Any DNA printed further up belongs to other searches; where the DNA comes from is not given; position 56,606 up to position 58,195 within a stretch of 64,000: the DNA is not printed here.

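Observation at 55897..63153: Divergent redox island: [FeS protein, FwdB-like, CooC] facing [HdrA-MvhD fusion, 8-cluster polyferredoxin], with a convergent FwdD-like gene and no FwdA/FwdC or HdrB/HdrC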

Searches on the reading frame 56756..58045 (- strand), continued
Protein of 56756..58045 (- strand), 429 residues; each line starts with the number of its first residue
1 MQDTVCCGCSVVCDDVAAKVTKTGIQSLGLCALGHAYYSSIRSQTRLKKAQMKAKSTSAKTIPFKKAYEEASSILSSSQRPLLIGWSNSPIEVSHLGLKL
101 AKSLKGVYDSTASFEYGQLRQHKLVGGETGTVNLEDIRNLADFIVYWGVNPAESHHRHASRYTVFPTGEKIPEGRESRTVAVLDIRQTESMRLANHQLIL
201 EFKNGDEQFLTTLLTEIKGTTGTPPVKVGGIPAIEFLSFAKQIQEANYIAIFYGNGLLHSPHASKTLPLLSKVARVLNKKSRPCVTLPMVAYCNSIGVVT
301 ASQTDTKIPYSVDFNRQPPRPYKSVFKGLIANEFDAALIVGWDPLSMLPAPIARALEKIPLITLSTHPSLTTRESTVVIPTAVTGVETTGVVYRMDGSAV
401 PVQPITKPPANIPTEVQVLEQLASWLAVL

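Call 38: search_protein_families(library=pfam, proteins=[L026:11248-12378:-, L026:12439-13332:+, L026:13295-14146:+, L026:14124-14651:+, L026:14622-15452:-, L026:15505-17598:+, L026:17601-18263:+, L024:255-1070:+, L024:7627-8664:+, L024:8679-9764:+], max_evalue=0.0001)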
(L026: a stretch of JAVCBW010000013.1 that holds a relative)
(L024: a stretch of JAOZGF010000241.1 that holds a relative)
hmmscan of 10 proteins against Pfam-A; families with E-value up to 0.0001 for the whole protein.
L026:11248-12378:- (376 aa): 4 families
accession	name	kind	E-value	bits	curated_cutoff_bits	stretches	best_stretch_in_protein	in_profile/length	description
PF01041.23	DegT_DnrJ_EryC1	-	1.9e-131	439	19.8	1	12-369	3-359/360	DegT/DnrJ/EryC1/StrS aminotransferase family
PF01212.27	Beta_elim_lyase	-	1.2e-13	51.5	27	1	34-272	29-272/288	Beta-eliminating lyase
PF00155.27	Aminotran_1_2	-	8.6e-12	45.3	19.7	1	17-171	19-196/361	Aminotransferase class I and II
PF01053.26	Cys_Met_Meta_PP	-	3.2e-09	36.3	27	1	37-174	52-189/381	Cys/Met metabolism PLP-dependent enzyme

L026:12439-13332:+ (297 aa): 3 families
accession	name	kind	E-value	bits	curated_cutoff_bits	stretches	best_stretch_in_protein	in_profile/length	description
PF01180.27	DHO_dh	-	1.9e-63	214.8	27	1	1-279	1-291/291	Dihydroorotate dehydrogenase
PF04481.18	DUF561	-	1.6e-07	31.2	21.6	1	80-261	51-217/243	Protein of unknown function (DUF561)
PF01207.24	Dus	-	4e-07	29.9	20.4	1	85-258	47-214/311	Dihydrouridine synthase (Dus)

L026:13295-14146:+ (283 aa): 1 family
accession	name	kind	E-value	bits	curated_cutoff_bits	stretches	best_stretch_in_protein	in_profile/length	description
PF10418.14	DHODB_Fe-S_bind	-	3.5e-12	46.3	23.9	1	220-255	1-39/41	Iron-sulfur cluster binding domain of dihydroorotate dehydrogenase B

L026:14124-14651:+ (175 aa): 1 family
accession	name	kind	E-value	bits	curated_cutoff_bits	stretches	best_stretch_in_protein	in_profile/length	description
PF00156.33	Pribosyltran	-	7.3e-17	61.6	26.3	1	40-156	7-133/158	Phosphoribosyl transferase domain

L026:14622-15452:- (276 aa): 1 family
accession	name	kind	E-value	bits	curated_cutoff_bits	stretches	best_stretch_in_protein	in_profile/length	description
PF00459.30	Inositol_P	-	2e-34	119.8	27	1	23-244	18-248/271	Inositol monophosphatase family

L026:15505-17598:+ (697 aa): 1 family
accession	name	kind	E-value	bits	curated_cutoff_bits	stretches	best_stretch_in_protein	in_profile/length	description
PF01804.23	Penicil_amidase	-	5e-38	132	21.3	1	48-174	2-138/675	Penicillin amidase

L026:17601-18263:+ (220 aa): 3 families
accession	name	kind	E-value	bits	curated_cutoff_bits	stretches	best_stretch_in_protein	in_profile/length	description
PF14544.11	DUF4443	-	3e-18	66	27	1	107-202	2-97/100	Domain of unknown function (DUF4443)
PF22167.2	PH0730-like_N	-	1.7e-07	31.7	30.2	1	25-82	4-59/60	PH0730-like, N-terminal domain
PF21715.3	CggR_N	-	7.5e-07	29.2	30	1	33-88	12-67/71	CggR N-terminal DNA binding domain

L024:255-1070:+ (271 aa): 6 families
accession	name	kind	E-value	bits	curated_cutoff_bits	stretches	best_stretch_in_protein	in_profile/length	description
PF01656.29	CbiA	-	2e-18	67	25.4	1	11-234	3-123/125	CobQ/CobB/MinD/ParA nucleotide binding domain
PF13614.12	AAA_31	-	2.6e-14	54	27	1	11-184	5-168/177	AAA domain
PF10609.15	ParA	-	1.6e-11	44.5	27.1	1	7-255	4-244/246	NUBPL iron-transfer P-loop NTPase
PF02374.21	ArsA_ATPase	-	2.4e-10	40.6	24.3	1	9-73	3-62/305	Anion-transporting ATPase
PF00142.24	Fer4_NifH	-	1.3e-08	35.1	25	0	10-72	3-65/271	4Fe-4S iron sulfur cluster binding proteins, NifH/frxC family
PF06564.18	CBP_BcsQ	-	1.7e-05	24.9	21.3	0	13-164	7-146/234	Cellulose biosynthesis protein BcsQ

L024:7627-8664:+ (345 aa): 0 families

L024:8679-9764:+ (361 aa): 1 family
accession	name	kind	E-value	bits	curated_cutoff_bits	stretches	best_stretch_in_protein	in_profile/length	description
PF01909.29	NTP_transf_2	-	4.1e-05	24.3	21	0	152-206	17-72/93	Nucleotidyltransferase domain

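Call 46: search_protein_families(library=pfam, proteins=[L002:5124-6698:-, L004:4681-6063:-, L004:8882-9355:+, L002:12292-12687:+], max_evalue=1)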
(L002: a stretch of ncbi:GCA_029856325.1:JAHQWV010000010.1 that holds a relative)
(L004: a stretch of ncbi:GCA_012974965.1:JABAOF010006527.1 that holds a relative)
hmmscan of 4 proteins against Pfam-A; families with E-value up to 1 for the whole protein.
L002:5124-6698:- (524 aa): 12 families
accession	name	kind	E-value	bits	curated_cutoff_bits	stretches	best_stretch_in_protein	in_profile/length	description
PF09837.15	DUF2064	-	0.00014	22.1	25.8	0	23-41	91-109/120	Uncharacterized protein conserved in bacteria (DUF2064)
PF13639.12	zf-RING_2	-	0.0024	18.6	27.3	1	475-517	2-43/44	Ring finger domain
PF17120.11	zf-RING_16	-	0.0099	16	27.4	1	473-522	4-53/57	RING/Ubox like zinc-binding domain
PF12773.13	DZR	-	0.02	15.5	27.3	0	452-495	1-44/45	Double zinc ribbon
PF02150.21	Zn_ribbon_RPB9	-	0.025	14.9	25.2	0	489-498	1-10/36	RNA polymerases M/15 Kd subunit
PF07979.17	Intimin_C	-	0.16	12.9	27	1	139-182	45-88/101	Intimin C-type lectin domain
PF17034.11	zinc_ribbon_16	-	0.18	12.4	27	1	486-517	85-116/125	Zinc-ribbon like family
PF12678.13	zf-rbx1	-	0.25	12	31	1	466-517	3-54/55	RING-H2 zinc finger domain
PF18912.6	DZR_2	-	0.42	10.9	27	1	474-521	8-46/56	Double zinc ribbon domain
PF14446.12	Prok-RING_1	-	0.68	10.4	29.1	1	475-500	6-31/54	Prokaryotic RING finger family 1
PF07191.17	Zn_ribbon_6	-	0.74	10.3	25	1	475-522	2-40/67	Double zinc ribbon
PF13734.11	Inhibitor_I69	-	0.84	10.6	25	0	15-37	39-62/98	Spi protease inhibitor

L004:4681-6063:- (460 aa): 4 families
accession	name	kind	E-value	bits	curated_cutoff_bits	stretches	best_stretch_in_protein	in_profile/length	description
PF13360.13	PQQ_2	-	0.004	17.3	27.6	1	294-395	39-127/233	Outer membrane protein assembly factor BamB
PF19811.4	DUF6294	-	0.0044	18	34.9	1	327-377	2-53/88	Family of unknown function (DUF6294)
PF20615.3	DUF6802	-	0.029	14.8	27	0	278-336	22-78/102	Family of unknown function (DUF6802)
PF17164.10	DUF5122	-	0.03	15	27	0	131-153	8-32/36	Domain of unknown function (DUF5122) beta-propeller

L004:8882-9355:+ (157 aa): 1 family
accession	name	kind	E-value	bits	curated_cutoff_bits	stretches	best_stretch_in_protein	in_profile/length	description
PF09843.14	DUF2070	-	0.039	12.7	30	1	7-134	3-115/561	Predicted membrane protein (DUF2070)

L002:12292-12687:+ (131 aa): 1 family
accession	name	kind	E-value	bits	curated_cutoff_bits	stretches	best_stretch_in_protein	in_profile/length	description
PF15843.10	DUF4719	-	0.56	10.4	27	1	94-128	23-54/202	Domain of unknown function (DUF4719)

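Call 48: search_protein_representatives(protein=window:56756-58045:-)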
Query: 429 residues. Proteins with E-value up to 0.001 (for the whole library): 1040; up to 1e-10: 546; up to 1e-30: 114. The best 150 are listed.
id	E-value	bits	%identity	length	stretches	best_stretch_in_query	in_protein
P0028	2.6e-156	537.1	57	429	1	1-423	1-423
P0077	1.7e-87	310.5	38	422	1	3-421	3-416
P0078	6.2e-76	272.4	38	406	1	31-423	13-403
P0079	1.9e-74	267.5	37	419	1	1-422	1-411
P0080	1.8e-70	254.4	38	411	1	1-422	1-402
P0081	1.1e-68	248.5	34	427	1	2-426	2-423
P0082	1.9e-67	244.4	35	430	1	1-397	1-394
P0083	7.0e-67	242.6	35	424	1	1-424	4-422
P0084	1.5e-64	234.9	35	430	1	3-423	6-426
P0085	9.0e-64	232.3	40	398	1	3-425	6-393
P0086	1.5e-63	231.6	52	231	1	216-424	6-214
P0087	1.6e-63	231.6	33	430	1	3-422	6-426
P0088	3.3e-63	230.5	36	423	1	1-424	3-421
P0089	1.8e-60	221.5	31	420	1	3-423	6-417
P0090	5.3e-57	210.0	31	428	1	5-422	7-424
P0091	2.3e-55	204.7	31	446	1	4-422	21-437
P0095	5.7e-52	193.5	31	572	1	2-422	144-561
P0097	5.1e-51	190.3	33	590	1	2-422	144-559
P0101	2.3e-48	181.6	33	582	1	2-423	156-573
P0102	2.9e-48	181.3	28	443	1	3-422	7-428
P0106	4.4e-45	170.8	31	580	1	2-406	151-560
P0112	8.3e-43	163.3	29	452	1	4-410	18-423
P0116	1.6e-41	159.1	29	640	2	227-420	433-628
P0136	1.5e-37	146.0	29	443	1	3-421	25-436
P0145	6.0e-36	140.7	27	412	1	4-386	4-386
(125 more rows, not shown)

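Call 52: find_encoding_contigs(protein=P0079, flank=8000, max_places=2)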
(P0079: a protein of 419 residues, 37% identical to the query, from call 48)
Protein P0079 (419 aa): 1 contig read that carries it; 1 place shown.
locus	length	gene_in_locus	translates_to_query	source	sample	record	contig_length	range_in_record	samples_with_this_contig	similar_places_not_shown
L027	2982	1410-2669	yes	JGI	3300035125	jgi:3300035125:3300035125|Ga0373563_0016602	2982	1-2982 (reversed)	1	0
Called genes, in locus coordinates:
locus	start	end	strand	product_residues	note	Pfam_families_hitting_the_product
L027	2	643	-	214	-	?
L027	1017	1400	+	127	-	PF12838:Fer4_7 (faint), PF25160:LdpA_Fe-S-bd (weak), PF00037:Fer4, PF12797:Fer4_2 (weak), PF12837:Fer4_6 (weak)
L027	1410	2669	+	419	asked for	-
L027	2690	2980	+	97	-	?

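Call 53: find_encoding_contigs(protein=P0087, flank=8000, max_places=2)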
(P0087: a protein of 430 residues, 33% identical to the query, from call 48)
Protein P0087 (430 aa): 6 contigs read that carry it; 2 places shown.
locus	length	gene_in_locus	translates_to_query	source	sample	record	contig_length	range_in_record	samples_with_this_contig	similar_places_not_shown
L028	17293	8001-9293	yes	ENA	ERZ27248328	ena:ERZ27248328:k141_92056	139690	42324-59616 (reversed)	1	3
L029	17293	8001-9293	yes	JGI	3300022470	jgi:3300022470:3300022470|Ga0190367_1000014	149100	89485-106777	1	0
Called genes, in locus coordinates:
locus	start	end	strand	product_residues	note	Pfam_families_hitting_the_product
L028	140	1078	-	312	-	PF02754:CCG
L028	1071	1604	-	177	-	PF12838:Fer4_7 (faint), PF13183:Fer4_8, PF13187:Fer4_9 (weak), PF13534:Fer4_17 (weak)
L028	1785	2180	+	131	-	PF01568:Molydop_binding (weak)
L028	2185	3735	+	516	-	PF01979:Amidohydro_1 (weak), PF07969:Amidohydro_3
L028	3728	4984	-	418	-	PF00037:Fer4, PF12838:Fer4_7, PF13237:Fer4_10, PF13187:Fer4_9, PF00037:Fer4, PF12838:Fer4_7, PF00037:Fer4, PF14697:Fer4_21, +18 more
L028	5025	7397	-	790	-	PF00890:FAD_binding_2 (weak), PF01266:DAO (weak), PF07992:Pyr_redox_2 (weak), PF12831:FAD_oxidored, PF12838:Fer4_7, PF13237:Fer4_10, PF00037:Fer4, PF02662:FlpD, +10 more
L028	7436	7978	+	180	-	PF04060:FeS, PF00037:Fer4 (weak), PF12797:Fer4_2 (weak), PF12837:Fer4_6 (weak), PF13484:Fer4_16 (weak)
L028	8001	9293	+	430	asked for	-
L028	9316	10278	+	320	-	PF04055:Radical_SAM (weak)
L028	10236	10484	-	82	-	PF00037:Fer4 (weak), PF12797:Fer4_2 (weak), PF12837:Fer4_6 (faint), PF13187:Fer4_9 (faint), PF13237:Fer4_10, PF14697:Fer4_21 (weak), PF12838:Fer4_7 (weak), PF13237:Fer4_10 (weak), +3 more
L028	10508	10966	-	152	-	-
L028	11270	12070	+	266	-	PF04446:Thg1, PF14413:Thg1C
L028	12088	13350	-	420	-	PF00483:NTP_transferase, PF12804:NTP_transf_3, PF25084:LbH_EIF2B, PF00132:Hexapep (weak), PF25087:GMPPB_C, PF00132:Hexapep, PF14602:Hexapep_2 (weak)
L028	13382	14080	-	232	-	PF01269:Fibrillarin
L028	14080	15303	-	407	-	PF21572:Nop5_56-rel_N_Arc, PF01798:Nop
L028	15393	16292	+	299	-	PF01180:DHO_dh, PF03060:NMO (weak), PF01207:Dus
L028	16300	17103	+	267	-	PF00175:NAD_binding_1 (weak), PF10418:DHODB_Fe-S_bind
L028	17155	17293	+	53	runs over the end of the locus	PF04758:Ribosomal_S30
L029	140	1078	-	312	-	PF02754:CCG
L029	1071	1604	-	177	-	PF12838:Fer4_7 (faint), PF13183:Fer4_8, PF13187:Fer4_9 (weak), PF13534:Fer4_17 (weak)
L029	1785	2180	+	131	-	PF01568:Molydop_binding (weak)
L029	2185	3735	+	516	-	PF01979:Amidohydro_1 (weak), PF07969:Amidohydro_3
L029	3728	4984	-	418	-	PF00037:Fer4, PF12838:Fer4_7, PF13237:Fer4_10, PF13187:Fer4_9, PF00037:Fer4, PF12838:Fer4_7, PF00037:Fer4, PF14697:Fer4_21, +18 more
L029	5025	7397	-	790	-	PF00890:FAD_binding_2 (weak), PF01266:DAO (weak), PF07992:Pyr_redox_2 (weak), PF12831:FAD_oxidored, PF12838:Fer4_7, PF13237:Fer4_10, PF00037:Fer4, PF02662:FlpD, +10 more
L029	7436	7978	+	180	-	PF04060:FeS, PF00037:Fer4 (weak), PF12797:Fer4_2 (weak), PF12837:Fer4_6 (weak), PF13484:Fer4_16 (weak)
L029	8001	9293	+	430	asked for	-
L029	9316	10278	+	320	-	PF04055:Radical_SAM (weak)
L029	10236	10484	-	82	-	PF00037:Fer4 (weak), PF12797:Fer4_2 (weak), PF12837:Fer4_6 (faint), PF13187:Fer4_9 (faint), PF13237:Fer4_10, PF14697:Fer4_21 (weak), PF12838:Fer4_7 (weak), PF13237:Fer4_10 (weak), +3 more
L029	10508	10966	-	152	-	-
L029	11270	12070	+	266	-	PF04446:Thg1, PF14413:Thg1C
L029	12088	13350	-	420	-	PF00483:NTP_transferase, PF12804:NTP_transf_3, PF25084:LbH_EIF2B, PF00132:Hexapep (weak), PF25087:GMPPB_C, PF00132:Hexapep, PF14602:Hexapep_2 (weak)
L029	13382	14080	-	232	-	PF01269:Fibrillarin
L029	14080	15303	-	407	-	PF21572:Nop5_56-rel_N_Arc, PF01798:Nop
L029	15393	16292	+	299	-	PF01180:DHO_dh, PF03060:NMO (weak), PF01207:Dus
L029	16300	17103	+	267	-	PF00175:NAD_binding_1 (weak), PF10418:DHODB_Fe-S_bind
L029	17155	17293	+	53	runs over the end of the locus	PF04758:Ribosomal_S30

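Call 54: search_solved_structures(query=L028:2185-3735:+, max_evalue=0.00001)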
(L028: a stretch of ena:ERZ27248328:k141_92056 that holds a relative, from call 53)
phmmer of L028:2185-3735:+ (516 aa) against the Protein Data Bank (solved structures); distinct sequences matched with E-value up to 0.00001: 21.
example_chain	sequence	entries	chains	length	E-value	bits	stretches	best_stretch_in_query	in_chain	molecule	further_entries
9sw6_I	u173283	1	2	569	6.8e-39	136.9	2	394-506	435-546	Tungsten formylmethanofuran dehydrogenase, subunit A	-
5t5i_A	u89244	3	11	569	1.5e-37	132.5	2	394-506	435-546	Tungsten formylmethanofuran dehydrogenase subunit fwdA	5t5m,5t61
8rja_A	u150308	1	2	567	4.7e-36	127.6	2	8-208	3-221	Formylmethanofuran dehydrogenase subunit A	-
9sfi_P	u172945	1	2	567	2.3e-33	118.7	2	9-212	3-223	Formylmethanofuran dehydrogenase subunit A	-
7bkb_G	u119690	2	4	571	7.4e-32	113.7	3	8-67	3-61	Formylmethanofuran dehydrogenase, subunit A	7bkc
6s6y_A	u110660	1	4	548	9.8e-16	60.5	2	392-470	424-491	Formylmethanofuran dehydrogenase subunit A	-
1k1d_A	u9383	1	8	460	3.5e-09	38.9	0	398-480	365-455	D-hydantoinase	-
6gde_A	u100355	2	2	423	1.6e-08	36.7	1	8-72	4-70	Dihydroorotase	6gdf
4bjh_A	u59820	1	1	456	1.7e-08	36.7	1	8-72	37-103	DIHYDROOROTASE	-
3d6n_A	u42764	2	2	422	1.7e-08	36.7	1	8-72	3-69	Dihydroorotase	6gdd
1xrf_A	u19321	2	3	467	1.8e-08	36.6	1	8-72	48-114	Dihydroorotase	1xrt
4tqt_A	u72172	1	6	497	7.3e-08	34.6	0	9-67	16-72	D-hydantoinase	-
1gkr_A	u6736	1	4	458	2.5e-07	32.8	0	397-444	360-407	NON-ATP DEPENDENT L-SELECTIVE HYDANTOINASE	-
1nfg_A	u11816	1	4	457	3.3e-07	32.4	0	392-474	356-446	D-hydantoinase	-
3dc8_A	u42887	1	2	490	7e-07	31.3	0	10-67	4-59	Dihydropyrimidinase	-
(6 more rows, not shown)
